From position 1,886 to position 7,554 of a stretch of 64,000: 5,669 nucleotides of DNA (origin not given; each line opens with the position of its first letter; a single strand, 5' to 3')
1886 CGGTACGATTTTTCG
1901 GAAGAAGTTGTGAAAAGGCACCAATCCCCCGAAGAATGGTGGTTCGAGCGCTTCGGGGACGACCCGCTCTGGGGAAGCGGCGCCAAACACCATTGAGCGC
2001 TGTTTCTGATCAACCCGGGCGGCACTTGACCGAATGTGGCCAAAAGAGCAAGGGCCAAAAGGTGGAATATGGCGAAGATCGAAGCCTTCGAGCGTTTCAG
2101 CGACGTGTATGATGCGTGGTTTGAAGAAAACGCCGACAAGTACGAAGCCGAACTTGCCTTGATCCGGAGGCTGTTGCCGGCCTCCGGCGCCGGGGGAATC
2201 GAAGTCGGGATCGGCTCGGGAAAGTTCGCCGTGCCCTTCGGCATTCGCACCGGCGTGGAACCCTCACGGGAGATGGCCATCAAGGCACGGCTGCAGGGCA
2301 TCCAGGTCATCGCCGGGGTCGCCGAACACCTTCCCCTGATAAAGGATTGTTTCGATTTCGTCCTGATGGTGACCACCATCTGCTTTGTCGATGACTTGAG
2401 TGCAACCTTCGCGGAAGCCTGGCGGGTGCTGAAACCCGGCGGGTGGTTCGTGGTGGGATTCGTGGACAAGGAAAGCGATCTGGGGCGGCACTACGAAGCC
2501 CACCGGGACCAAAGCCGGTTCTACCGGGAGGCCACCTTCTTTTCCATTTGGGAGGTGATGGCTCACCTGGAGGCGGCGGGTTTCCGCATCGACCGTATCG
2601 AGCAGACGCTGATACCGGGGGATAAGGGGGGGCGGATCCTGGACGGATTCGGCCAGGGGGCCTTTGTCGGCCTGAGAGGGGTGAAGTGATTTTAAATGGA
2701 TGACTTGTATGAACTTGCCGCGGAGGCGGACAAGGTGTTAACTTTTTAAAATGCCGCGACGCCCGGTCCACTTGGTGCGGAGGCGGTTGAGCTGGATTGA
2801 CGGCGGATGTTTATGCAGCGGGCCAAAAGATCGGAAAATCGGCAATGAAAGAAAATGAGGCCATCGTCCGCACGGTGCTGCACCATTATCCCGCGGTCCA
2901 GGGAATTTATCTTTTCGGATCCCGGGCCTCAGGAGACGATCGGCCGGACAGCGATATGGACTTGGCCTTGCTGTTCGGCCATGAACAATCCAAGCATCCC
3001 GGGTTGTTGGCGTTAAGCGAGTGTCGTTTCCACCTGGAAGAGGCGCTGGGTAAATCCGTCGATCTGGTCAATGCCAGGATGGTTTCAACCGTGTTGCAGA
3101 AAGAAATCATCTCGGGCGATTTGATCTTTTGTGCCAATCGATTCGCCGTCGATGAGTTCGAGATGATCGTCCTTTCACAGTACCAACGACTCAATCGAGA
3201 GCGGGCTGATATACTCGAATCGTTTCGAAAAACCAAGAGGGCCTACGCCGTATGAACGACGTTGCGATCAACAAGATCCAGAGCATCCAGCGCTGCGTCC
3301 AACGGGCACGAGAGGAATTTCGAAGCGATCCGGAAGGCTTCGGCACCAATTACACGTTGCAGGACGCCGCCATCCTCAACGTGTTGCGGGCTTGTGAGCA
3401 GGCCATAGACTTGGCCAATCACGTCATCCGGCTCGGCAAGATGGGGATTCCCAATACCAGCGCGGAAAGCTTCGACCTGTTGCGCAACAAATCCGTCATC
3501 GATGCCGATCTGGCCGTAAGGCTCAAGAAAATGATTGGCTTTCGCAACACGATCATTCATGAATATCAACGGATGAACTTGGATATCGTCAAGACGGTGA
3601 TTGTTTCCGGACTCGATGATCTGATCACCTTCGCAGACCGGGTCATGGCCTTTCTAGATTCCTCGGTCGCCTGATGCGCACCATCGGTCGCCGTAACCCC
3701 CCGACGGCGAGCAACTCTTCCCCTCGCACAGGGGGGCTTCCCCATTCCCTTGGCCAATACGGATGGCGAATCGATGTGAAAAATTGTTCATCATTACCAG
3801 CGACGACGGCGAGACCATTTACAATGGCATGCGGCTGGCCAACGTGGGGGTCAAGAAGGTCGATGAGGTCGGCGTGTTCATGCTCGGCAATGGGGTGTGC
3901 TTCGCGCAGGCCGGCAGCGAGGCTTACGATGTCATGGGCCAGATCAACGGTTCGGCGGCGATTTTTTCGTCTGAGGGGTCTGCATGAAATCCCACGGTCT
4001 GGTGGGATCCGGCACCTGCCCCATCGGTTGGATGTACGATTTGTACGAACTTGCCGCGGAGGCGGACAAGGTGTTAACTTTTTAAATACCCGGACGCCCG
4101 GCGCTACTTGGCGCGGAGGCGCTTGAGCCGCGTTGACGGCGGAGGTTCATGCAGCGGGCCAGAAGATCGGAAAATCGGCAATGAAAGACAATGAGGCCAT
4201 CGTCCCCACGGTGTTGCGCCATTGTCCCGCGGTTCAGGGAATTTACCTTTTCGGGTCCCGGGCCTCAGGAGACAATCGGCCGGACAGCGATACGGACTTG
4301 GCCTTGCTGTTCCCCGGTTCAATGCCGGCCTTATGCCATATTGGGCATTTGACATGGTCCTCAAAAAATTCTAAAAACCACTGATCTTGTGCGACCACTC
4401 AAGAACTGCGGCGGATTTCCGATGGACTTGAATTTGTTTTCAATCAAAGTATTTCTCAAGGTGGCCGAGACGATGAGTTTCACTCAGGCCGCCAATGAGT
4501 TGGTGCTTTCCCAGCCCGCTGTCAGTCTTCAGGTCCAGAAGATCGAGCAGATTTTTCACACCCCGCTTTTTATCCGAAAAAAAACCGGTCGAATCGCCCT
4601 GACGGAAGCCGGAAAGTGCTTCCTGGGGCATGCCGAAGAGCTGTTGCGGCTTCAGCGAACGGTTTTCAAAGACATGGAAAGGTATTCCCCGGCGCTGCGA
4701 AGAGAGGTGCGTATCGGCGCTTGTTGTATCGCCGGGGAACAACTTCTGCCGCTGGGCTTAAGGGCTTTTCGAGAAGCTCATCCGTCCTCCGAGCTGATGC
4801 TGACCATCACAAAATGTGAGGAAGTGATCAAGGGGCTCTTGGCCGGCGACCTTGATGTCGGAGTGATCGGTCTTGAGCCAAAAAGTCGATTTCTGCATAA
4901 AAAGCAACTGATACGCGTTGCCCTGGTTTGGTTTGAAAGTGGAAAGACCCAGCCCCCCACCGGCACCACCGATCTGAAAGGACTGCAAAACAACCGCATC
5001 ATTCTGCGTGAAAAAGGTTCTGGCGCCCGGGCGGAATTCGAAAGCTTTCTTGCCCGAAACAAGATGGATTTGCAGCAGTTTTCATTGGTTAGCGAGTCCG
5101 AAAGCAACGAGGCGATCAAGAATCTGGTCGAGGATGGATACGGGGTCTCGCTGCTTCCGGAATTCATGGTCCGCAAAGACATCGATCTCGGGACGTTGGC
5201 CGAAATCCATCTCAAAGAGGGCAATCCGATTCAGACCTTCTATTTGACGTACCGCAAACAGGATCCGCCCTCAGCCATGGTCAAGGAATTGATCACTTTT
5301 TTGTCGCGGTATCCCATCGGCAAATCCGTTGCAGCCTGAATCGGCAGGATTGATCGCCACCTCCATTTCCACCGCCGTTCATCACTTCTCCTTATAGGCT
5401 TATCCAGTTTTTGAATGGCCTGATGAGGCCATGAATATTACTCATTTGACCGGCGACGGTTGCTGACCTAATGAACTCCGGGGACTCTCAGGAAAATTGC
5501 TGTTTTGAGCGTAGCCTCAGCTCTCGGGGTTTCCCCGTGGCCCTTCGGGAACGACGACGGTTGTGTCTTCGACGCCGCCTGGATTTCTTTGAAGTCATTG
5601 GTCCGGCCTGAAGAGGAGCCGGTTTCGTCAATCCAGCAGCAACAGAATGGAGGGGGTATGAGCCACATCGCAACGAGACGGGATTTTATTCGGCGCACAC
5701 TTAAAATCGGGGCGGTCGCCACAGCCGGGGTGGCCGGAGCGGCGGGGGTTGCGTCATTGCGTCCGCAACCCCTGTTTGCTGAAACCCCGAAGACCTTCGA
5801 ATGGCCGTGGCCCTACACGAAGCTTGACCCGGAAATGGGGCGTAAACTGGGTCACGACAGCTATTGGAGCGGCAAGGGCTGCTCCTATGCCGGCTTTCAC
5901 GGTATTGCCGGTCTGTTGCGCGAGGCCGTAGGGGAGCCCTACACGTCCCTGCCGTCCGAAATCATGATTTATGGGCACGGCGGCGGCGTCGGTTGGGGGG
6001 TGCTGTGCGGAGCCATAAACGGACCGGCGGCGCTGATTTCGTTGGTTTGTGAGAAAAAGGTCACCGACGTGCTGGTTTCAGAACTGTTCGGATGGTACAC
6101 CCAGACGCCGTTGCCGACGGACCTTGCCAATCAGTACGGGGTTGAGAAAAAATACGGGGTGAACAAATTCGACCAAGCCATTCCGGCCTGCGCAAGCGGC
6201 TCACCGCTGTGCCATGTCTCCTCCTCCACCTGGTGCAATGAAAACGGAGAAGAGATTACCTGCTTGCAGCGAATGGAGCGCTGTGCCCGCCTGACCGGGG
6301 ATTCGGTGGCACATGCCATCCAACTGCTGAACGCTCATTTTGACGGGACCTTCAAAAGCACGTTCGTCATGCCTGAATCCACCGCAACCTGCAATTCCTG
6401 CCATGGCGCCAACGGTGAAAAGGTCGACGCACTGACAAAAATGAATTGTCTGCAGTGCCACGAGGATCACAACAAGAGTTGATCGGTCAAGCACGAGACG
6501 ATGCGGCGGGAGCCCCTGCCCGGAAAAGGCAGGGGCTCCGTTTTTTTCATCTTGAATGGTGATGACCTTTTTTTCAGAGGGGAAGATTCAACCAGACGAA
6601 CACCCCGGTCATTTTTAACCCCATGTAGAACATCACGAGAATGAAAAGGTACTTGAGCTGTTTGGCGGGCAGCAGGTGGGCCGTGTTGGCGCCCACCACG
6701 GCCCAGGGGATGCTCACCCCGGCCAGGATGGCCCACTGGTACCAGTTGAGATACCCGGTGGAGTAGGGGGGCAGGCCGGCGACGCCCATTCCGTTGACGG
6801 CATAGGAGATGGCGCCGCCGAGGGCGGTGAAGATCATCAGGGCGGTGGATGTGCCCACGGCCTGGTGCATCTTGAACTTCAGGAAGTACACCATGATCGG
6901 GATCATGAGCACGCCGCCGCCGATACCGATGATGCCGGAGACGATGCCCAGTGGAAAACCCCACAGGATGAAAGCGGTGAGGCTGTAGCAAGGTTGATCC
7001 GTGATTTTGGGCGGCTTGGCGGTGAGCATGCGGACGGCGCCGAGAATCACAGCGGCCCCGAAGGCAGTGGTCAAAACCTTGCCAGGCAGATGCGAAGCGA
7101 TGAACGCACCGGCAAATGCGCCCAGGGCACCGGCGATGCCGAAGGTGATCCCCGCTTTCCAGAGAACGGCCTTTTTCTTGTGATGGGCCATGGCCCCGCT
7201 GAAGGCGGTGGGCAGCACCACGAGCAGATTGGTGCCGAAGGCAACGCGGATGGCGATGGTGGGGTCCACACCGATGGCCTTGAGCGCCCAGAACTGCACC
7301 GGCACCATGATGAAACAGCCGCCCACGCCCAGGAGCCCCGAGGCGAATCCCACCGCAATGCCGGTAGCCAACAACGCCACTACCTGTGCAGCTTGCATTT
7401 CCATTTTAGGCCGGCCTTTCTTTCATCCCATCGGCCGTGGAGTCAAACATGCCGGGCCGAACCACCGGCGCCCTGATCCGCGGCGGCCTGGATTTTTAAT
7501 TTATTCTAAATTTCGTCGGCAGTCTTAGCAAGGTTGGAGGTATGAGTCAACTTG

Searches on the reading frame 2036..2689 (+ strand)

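Call 59: search_protein_families(library=pfam, proteins=[window:2036-2689:+], max_evalue=0.0001)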
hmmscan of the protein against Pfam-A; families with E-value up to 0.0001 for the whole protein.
window:2036-2689:+ (217 aa): 6 families
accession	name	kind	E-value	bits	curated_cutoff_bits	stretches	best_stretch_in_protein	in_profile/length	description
PF08241.18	Methyltransf_11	-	1.7e-16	61.1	21.2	1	56-140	2-95/95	Methyltransferase domain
PF13649.12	Methyltransf_25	-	2.7e-10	41.2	27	1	56-136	3-97/97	Methyltransferase domain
PF13489.12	Methyltransf_23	-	1.1e-08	35.5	27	1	41-185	11-161/164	Methyltransferase domain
PF13847.12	Methyltransf_31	-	2.4e-07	31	27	1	74-161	41-127/145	Methyltransferase domain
PF01209.24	Ubie_methyltran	-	4.4e-06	26.6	20.1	1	86-140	97-151/233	ubiE/COQ5 methyltransferase family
PF08242.18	Methyltransf_12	-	9.4e-06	26.7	30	1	56-138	2-98/98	Methyltransferase domain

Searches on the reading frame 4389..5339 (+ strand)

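Call 59: search_protein_families(library=pfam, proteins=[window:4389-5339:+], max_evalue=0.0001)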
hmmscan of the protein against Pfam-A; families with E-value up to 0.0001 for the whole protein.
window:4389-5339:+ (316 aa): 3 families
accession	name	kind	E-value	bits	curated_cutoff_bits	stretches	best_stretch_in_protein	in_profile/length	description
PF03466.25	LysR_substrate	-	2.2e-33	115.9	28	1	103-306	4-205/209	LysR substrate binding domain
PF00126.33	HTH_1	-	2e-18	66.5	26.6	1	19-76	4-60/60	Bacterial regulatory helix-turn-helix protein, lysR family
PF12727.12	PBP_like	-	5e-06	26.2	27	1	167-250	54-143/193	PBP superfamily domain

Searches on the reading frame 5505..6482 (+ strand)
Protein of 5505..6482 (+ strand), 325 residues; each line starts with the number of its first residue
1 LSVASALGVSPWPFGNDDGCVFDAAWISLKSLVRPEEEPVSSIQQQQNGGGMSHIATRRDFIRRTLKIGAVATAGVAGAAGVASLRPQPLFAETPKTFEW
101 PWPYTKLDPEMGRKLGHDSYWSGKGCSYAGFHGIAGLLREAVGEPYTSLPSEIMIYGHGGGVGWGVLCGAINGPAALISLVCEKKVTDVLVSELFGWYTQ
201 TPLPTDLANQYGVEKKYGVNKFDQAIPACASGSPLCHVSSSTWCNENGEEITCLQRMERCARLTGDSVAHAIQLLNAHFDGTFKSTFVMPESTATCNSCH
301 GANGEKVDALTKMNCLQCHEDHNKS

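Call 59: search_protein_families(library=pfam, proteins=[window:5505-6482:+], max_evalue=0.0001)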
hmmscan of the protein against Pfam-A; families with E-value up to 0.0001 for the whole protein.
window:5505-6482:+ (325 aa): 1 family
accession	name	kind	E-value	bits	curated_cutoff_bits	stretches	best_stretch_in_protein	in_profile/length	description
PF09719.15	C_GCAxxG_C_C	-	3.5e-09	37.2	27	1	151-270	22-114/118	Putative redox-active protein (C_GCAxxG_C_C)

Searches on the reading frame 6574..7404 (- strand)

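Call 59: search_protein_families(library=pfam, proteins=[window:6574-7404:-], max_evalue=0.0001)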
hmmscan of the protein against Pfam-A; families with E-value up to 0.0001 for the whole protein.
window:6574-7404:- (276 aa): 1 family
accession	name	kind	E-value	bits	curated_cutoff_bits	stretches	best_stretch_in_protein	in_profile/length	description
PF01925.25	TauE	-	2.9e-52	178.1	32.6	1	11-265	1-237/237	Sulfite exporter TauE/SafE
